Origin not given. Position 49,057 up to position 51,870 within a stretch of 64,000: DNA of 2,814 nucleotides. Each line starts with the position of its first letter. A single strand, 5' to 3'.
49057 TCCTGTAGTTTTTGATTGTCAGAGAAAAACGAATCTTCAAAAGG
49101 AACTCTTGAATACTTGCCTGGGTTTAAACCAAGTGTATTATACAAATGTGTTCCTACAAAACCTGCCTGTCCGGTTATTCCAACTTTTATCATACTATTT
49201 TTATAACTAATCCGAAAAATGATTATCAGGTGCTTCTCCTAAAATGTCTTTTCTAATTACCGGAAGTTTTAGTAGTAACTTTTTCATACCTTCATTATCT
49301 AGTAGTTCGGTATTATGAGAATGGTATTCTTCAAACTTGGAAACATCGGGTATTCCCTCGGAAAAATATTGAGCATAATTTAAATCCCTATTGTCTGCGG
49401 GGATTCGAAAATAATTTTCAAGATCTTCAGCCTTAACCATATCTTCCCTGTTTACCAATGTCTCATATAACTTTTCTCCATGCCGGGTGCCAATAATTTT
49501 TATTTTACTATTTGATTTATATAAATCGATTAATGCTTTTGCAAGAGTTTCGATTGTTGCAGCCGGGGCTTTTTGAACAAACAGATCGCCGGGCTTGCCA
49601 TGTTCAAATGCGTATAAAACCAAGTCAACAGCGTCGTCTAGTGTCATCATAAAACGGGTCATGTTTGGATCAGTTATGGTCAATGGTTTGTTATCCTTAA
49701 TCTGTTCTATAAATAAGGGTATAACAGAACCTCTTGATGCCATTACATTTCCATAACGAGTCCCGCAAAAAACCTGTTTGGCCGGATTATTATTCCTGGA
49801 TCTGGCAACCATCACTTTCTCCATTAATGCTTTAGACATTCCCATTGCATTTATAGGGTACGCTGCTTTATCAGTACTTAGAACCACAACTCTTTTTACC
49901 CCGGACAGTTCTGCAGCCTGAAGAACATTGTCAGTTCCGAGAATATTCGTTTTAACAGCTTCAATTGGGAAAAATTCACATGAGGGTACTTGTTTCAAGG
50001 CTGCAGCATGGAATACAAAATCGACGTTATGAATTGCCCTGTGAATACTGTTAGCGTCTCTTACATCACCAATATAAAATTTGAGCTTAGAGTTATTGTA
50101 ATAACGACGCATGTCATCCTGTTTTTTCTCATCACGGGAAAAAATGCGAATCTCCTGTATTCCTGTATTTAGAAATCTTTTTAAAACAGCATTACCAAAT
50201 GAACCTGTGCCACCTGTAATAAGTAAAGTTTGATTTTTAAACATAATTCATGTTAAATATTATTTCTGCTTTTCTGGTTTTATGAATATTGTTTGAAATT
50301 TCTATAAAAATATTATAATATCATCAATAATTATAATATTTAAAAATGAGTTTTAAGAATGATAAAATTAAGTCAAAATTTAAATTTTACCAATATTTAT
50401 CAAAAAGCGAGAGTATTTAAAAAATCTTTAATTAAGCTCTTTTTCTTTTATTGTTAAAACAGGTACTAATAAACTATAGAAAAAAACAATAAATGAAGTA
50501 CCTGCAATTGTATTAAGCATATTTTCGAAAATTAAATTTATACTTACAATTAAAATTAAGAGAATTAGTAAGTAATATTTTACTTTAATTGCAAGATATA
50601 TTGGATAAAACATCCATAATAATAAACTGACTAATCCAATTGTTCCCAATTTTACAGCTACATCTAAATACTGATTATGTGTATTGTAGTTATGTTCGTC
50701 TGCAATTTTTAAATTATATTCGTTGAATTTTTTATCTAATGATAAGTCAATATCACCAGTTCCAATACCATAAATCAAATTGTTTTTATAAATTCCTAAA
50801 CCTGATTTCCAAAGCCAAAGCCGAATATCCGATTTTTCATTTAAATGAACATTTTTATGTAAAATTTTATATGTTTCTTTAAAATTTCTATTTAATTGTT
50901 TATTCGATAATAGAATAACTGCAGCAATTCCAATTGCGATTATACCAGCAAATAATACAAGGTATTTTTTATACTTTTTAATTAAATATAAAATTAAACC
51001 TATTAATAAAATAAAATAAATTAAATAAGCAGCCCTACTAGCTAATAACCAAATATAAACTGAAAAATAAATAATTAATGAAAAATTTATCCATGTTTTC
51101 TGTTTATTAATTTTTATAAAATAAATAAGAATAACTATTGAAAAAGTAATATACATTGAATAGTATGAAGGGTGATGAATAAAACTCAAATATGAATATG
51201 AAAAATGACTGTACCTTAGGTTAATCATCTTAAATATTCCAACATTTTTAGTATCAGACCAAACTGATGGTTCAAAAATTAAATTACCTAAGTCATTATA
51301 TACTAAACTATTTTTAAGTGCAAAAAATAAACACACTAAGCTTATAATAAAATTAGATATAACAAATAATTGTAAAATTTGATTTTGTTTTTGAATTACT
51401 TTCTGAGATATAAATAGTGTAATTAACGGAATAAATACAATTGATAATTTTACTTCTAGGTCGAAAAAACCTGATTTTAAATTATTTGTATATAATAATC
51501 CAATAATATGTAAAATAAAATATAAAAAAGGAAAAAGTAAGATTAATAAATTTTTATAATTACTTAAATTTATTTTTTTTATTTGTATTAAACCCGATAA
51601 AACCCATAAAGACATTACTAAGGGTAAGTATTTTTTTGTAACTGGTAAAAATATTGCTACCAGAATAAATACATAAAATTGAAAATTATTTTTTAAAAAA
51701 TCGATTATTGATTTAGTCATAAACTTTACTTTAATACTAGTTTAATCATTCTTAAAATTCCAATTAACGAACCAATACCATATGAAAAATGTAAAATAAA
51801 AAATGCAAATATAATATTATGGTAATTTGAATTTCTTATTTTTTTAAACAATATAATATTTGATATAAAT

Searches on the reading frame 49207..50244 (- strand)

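Call 69: search_protein_families(library=pfam, proteins=[window:49207-50244:-], max_evalue=0.00001)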
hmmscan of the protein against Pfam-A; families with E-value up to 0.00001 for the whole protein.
window:49207-50244:- (345 aa): 10 families
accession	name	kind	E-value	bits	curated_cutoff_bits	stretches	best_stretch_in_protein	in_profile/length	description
PF02719.21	Polysacc_synt_2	-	1.2e-106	356.6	20.2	1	7-281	1-291/293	Polysaccharide biosynthesis protein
PF01370.27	Epimerase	-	3.1e-27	96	20.9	1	8-220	2-235/240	NAD dependent epimerase/dehydratase family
PF08485.16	Polysacc_syn_2C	-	1.8e-22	79.2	25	1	284-331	1-48/48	Polysaccharide biosynthesis protein C-terminal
PF16363.11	GDP_Man_Dehyd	-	6.5e-19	69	27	1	8-244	1-269/332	GDP-mannose 4,6 dehydratase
PF01073.25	3Beta_HSD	-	4.6e-18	65.7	22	1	8-130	1-122/280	3-beta hydroxysteroid dehydrogenase/isomerase family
PF13460.12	NAD_binding_10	-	4.7e-14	53.1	27.2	1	11-129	1-103/184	NAD(P)H-binding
PF05368.20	NmrA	-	3.4e-10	40.4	27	1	4-215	2-205/298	NmrA-like family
PF04321.23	RmlD_sub_bind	-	6.4e-10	39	27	1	6-125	2-102/287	RmlD substrate binding domain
PF07993.18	NAD_binding_4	-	6.5e-09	35.8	20.1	1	9-142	1-154/258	Male sterility protein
PF08659.16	KR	-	3e-06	27.7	22.6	1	6-75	2-76/180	KR domain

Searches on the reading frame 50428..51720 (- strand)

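Call 69: search_protein_families(library=pfam, proteins=[window:50428-51720:-], max_evalue=0.00001)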
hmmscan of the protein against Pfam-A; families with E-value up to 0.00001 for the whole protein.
window:50428-51720:- (430 aa): 1 family
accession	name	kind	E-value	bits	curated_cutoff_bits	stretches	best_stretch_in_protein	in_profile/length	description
PF04932.20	Wzy_C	-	2.6e-18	66.7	31.7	1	216-366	3-148/149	O-Antigen ligase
